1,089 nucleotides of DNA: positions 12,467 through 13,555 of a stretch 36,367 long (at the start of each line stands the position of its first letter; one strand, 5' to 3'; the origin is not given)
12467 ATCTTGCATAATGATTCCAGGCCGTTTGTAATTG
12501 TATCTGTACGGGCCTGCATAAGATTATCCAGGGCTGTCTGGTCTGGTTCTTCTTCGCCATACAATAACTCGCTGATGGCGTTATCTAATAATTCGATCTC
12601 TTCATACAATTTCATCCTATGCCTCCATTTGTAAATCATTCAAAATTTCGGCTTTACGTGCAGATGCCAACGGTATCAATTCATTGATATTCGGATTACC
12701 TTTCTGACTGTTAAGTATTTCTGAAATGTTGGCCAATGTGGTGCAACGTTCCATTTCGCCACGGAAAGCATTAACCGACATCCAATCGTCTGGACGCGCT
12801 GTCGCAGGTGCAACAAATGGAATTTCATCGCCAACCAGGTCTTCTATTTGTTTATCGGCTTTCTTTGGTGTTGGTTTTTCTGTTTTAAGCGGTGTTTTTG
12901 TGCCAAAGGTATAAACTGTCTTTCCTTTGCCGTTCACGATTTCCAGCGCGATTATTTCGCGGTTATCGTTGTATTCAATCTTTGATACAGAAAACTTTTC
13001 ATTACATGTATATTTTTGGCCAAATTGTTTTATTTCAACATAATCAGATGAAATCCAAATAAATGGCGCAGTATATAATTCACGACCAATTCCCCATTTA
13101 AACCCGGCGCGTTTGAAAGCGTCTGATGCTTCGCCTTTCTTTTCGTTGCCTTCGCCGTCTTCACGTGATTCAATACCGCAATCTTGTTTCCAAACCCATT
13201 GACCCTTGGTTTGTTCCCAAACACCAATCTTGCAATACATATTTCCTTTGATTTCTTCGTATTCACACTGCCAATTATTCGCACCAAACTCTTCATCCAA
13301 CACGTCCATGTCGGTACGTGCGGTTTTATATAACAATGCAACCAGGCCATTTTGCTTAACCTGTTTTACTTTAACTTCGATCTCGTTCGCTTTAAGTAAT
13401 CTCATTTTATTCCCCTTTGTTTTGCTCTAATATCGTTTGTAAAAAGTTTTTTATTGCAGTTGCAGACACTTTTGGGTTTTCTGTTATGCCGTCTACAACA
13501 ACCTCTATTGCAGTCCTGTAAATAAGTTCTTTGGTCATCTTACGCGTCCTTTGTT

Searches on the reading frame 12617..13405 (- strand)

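Call 26: search_protein_families(library=phrogs, proteins=[window:12617-13405:-], max_evalue=0.001)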
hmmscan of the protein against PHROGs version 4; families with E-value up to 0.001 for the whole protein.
window:12617-13405:- (262 aa): 3 families
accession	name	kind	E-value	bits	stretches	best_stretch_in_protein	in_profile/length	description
phrog_14970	-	unknown function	1.1e-66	226.3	1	1-177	6-181/230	-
phrog_1097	-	DNA, RNA and nucleotide metabolism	2e-19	71.5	1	7-124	14-132/251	Erf-like ssDNA annealing protein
phrog_20575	-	unknown function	0.00049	21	1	21-76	32-87/91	-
